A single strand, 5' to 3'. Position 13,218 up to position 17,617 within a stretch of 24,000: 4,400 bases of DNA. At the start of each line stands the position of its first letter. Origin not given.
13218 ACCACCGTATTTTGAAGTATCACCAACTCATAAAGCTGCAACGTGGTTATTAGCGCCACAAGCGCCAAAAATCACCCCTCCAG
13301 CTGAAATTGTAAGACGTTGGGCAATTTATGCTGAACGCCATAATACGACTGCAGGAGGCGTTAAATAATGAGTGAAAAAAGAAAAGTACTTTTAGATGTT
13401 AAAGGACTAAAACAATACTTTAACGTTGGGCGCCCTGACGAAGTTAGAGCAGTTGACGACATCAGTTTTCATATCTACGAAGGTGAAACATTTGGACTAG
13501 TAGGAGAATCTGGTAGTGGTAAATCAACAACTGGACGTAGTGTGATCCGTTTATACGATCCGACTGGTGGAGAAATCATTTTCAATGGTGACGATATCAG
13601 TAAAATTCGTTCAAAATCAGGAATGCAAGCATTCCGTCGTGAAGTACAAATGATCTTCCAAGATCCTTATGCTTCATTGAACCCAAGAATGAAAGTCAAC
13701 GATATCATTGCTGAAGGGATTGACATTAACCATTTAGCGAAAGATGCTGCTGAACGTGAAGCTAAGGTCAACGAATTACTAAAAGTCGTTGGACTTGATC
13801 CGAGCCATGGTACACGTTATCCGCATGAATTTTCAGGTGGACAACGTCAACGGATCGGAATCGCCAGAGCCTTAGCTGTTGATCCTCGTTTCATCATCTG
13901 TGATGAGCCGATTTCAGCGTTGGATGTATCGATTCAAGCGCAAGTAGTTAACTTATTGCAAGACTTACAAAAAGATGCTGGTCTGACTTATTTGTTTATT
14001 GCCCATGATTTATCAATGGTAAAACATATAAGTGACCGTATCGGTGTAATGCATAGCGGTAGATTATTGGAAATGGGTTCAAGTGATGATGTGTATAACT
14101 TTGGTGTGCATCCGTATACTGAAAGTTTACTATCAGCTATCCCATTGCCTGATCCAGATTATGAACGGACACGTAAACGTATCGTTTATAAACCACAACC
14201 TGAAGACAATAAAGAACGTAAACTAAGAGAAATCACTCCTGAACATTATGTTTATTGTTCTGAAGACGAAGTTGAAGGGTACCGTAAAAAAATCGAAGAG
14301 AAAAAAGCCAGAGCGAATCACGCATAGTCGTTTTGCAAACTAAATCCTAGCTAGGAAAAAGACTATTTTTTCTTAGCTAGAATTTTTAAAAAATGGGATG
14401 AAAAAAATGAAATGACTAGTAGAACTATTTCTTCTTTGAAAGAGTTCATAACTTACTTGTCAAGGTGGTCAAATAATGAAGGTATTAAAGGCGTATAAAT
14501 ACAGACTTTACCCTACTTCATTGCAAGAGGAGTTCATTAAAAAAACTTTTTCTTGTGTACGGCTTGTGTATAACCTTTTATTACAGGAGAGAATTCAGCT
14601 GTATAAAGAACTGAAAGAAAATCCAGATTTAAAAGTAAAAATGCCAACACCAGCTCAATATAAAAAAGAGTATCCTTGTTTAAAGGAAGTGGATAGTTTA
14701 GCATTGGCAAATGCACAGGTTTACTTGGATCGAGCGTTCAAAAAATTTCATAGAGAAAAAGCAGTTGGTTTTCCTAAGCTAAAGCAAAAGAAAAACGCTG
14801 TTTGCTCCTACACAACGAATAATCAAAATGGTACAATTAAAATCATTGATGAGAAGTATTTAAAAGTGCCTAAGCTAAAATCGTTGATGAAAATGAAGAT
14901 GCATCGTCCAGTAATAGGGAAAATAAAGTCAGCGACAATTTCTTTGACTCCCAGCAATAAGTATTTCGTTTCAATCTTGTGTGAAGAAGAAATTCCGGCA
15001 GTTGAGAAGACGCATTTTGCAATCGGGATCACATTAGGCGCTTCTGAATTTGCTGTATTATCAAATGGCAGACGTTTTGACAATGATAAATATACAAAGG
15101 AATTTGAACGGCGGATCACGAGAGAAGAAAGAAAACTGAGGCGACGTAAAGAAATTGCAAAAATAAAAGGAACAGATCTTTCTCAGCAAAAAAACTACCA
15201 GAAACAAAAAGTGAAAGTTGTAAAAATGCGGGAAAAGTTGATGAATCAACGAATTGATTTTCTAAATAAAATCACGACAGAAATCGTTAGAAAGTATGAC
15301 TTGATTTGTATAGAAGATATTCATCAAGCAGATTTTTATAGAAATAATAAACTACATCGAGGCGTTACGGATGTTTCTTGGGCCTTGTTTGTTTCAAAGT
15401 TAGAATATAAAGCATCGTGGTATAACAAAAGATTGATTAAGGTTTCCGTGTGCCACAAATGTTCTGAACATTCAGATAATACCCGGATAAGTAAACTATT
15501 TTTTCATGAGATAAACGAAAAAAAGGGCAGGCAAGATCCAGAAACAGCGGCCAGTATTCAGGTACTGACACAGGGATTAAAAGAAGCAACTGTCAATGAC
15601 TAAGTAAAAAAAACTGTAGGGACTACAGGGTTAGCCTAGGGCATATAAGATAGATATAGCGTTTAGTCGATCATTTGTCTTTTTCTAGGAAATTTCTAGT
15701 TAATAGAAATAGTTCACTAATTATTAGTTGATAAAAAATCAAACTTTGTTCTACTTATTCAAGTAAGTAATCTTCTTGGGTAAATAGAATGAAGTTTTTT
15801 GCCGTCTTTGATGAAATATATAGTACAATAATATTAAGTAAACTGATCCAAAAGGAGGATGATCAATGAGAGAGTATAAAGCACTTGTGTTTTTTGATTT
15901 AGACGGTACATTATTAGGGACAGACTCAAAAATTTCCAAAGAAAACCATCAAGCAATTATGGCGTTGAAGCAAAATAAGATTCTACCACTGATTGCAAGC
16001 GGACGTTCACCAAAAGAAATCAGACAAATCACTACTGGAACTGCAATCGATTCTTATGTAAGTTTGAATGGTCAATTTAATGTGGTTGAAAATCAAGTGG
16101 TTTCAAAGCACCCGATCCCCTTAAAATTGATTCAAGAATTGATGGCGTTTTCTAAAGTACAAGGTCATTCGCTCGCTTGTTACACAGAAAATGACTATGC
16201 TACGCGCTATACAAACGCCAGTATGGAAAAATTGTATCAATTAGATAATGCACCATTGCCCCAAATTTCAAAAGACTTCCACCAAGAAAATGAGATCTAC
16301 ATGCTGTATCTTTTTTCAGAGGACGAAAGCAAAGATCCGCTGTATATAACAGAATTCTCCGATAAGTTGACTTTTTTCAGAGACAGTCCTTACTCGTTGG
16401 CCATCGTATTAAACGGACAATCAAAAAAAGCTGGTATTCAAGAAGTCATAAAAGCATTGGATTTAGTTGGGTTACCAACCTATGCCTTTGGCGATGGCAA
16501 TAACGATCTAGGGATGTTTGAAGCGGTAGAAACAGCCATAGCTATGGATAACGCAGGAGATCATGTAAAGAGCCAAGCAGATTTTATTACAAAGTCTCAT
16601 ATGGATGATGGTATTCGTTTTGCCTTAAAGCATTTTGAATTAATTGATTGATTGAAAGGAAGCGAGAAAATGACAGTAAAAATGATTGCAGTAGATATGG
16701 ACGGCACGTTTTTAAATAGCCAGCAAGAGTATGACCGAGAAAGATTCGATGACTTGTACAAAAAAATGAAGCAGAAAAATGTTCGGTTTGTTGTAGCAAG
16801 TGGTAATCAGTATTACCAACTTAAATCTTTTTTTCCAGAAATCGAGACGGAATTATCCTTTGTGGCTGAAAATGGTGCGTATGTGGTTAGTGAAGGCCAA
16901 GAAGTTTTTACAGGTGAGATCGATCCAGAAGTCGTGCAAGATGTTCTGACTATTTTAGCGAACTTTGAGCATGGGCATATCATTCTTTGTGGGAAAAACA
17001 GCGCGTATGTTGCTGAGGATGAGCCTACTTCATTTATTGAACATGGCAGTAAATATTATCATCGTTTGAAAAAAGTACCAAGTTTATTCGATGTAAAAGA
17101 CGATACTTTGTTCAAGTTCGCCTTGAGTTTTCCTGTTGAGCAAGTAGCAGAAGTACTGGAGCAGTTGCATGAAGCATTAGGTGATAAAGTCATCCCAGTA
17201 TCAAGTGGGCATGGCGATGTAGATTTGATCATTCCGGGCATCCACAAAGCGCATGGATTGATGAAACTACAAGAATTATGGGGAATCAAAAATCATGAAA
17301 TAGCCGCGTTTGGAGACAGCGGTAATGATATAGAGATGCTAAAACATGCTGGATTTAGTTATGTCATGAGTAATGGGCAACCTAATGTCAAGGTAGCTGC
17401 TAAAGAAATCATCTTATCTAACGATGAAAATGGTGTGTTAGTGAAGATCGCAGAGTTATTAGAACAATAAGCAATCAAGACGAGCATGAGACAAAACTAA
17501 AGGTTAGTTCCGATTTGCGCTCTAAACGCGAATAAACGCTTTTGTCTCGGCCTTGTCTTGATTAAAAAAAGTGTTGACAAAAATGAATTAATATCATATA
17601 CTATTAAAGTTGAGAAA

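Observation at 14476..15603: Solo, catalytically dead TnpB homolog attached to the 3' end of the opp operon: candidate RNA-guided transcription factor (TldR-type)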

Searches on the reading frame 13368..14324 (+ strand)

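Call 51: search_protein_families(library=pfam, proteins=[window:13368-14324:+], max_evalue=0.001)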
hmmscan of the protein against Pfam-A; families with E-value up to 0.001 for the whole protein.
window:13368-14324:+ (319 aa): 3 families
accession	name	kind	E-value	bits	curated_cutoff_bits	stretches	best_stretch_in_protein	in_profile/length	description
PF00005.33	ABC_tran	-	1.6e-33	116.6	25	1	30-182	2-136/137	ABC transporter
PF02463.25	SMC_N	-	2.4e-06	27.6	40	1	43-229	28-213/220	RecF/RecN/SMC N terminal domain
PF08352.17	oligo_HPY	-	4.5e-05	24.2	27.1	1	235-273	2-40/65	Oligopeptide/dipeptide transporter, C-terminal region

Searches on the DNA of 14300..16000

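Call 12: search_rna_families(source=window, start=14300, end=16000, threshold=evalue, max_evalue=1, show_alignments=3)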
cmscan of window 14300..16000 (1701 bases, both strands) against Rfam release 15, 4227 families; matches with E-value up to 1: 2.
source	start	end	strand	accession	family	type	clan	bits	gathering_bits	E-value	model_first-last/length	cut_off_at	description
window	15608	15729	+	RF02841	Ref70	Gene; sRNA;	-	135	115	1.4e-27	1-122/122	no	Enterococcus sRNA 70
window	14336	14396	+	RF04064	MIR5267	Gene; miRNA;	-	27.6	87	0.034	1-81/81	no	MIR5267 microRNA precursor family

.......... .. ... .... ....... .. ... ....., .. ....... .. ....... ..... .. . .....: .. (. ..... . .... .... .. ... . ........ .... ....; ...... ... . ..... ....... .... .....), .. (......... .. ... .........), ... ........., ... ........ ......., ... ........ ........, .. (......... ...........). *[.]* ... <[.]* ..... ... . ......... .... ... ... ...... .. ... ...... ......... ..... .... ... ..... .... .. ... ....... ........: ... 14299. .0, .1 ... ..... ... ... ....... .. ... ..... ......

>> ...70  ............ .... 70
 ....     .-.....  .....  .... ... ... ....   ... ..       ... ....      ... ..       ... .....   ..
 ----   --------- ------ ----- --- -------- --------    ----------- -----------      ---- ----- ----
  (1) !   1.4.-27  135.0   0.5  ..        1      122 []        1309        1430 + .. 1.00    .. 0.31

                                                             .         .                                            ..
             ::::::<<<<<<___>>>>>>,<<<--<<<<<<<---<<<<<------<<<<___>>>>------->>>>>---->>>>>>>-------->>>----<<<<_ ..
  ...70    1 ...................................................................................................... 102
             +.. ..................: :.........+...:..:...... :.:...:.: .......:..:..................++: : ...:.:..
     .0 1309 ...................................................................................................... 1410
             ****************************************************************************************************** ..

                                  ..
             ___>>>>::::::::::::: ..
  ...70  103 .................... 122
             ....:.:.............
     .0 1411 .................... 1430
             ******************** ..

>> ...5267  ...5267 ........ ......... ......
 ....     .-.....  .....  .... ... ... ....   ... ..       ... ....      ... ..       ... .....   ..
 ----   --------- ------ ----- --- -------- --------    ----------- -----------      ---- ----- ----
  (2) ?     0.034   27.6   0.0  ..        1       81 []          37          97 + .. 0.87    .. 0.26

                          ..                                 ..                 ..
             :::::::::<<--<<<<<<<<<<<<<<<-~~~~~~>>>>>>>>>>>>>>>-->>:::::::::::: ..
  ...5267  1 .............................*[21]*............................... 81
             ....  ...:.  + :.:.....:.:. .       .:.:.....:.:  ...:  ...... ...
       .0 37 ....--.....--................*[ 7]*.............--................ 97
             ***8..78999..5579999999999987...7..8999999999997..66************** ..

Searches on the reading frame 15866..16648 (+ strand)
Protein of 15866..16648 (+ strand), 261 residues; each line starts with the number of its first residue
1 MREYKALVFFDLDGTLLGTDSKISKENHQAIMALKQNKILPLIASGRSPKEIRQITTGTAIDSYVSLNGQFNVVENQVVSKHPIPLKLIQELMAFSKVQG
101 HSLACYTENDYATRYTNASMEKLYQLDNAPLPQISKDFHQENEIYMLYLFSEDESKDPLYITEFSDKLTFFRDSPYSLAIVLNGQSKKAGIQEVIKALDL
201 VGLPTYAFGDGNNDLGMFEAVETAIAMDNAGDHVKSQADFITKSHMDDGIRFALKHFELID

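Call 51: search_protein_families(library=pfam, proteins=[window:15866-16648:+], max_evalue=0.001)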
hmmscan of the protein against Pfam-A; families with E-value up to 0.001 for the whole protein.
window:15866-16648:+ (261 aa): 4 families
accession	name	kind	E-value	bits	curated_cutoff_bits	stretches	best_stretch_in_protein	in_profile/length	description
PF08282.18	Hydrolase_3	-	3.7e-51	174.8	20.9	1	8-253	1-254/255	haloacid dehalogenase-like hydrolase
PF00702.32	Hydrolase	-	8.8e-06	26.7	26.4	1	7-220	3-189/191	haloacid dehalogenase-like hydrolase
PF12710.13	HAD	-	0.00017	22.5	27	0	8-22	1-15/189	haloacid dehalogenase-like hydrolase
PF05116.19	S6PP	-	0.00027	21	20.3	0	6-57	3-54/247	Sucrose-6F-phosphate phosphohydrolase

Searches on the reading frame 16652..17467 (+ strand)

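Call 51: search_protein_families(library=pfam, proteins=[window:16652-17467:+], max_evalue=0.001)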
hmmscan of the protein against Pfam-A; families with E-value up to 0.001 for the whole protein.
window:16652-17467:+ (272 aa): 4 families
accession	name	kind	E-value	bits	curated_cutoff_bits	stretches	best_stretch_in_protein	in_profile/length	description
PF08282.18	Hydrolase_3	-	2.9e-59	201.3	20.9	1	12-263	1-252/255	haloacid dehalogenase-like hydrolase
PF05116.19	S6PP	-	1.6e-14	54.5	20.3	1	140-247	102-215/247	Sucrose-6F-phosphate phosphohydrolase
PF00702.32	Hydrolase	-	3.7e-09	37.7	26.4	1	9-234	1-191/191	haloacid dehalogenase-like hydrolase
PF12710.13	HAD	-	0.00015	22.7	27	0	165-231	118-189/189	haloacid dehalogenase-like hydrolase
